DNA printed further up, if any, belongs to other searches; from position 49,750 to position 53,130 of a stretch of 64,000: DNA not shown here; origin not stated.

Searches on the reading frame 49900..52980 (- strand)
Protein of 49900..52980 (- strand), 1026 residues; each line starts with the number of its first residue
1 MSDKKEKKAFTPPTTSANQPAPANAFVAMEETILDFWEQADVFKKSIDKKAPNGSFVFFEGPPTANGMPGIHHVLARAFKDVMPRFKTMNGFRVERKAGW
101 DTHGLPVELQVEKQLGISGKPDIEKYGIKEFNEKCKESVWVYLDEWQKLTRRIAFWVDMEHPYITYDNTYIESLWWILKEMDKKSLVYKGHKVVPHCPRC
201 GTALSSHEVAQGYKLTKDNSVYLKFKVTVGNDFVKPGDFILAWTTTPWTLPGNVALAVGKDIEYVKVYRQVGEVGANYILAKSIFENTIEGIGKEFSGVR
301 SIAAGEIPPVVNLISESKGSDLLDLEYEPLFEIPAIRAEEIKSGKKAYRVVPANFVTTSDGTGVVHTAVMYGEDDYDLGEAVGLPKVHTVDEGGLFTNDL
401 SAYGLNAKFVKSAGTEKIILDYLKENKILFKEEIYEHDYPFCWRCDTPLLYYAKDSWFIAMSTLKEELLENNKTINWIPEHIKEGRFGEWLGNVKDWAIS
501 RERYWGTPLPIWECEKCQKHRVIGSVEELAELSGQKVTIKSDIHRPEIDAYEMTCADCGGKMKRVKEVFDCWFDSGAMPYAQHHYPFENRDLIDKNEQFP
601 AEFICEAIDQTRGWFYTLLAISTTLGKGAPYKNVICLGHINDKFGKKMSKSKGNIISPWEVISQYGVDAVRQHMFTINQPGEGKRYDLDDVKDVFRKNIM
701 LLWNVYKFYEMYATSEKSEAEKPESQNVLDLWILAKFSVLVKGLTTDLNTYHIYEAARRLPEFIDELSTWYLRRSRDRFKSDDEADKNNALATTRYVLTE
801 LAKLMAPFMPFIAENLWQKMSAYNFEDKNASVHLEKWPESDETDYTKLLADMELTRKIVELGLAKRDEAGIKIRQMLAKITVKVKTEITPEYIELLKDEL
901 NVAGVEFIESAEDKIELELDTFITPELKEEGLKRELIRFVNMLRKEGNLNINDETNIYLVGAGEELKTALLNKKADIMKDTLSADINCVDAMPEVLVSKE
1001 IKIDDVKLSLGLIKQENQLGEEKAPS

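Call 18: search_protein_families(library=pfam, proteins=[window:49900-52980:-], max_evalue=0.001)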
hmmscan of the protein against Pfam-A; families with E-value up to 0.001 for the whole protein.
window:49900-52980:- (1026 aa): 4 families
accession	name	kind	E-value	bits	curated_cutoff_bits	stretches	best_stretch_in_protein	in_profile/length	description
PF00133.28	tRNA-synt_1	-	2.3e-124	415.8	22.7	1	33-675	2-403/414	tRNA synthetases class I (I, L, M and V)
PF08264.19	Anticodon_1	-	8.8e-33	113.7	25.1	1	730-877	1-144/148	Anticodon-binding domain of tRNA ligase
PF19302.4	DUF5915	-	1.2e-15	58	27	1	877-1012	61-192/195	Domain of unknown function (DUF5915)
PF09334.17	tRNA-synt_1g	-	2.5e-14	53.3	20.1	0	631-693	312-373/391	tRNA synthetases class I (M)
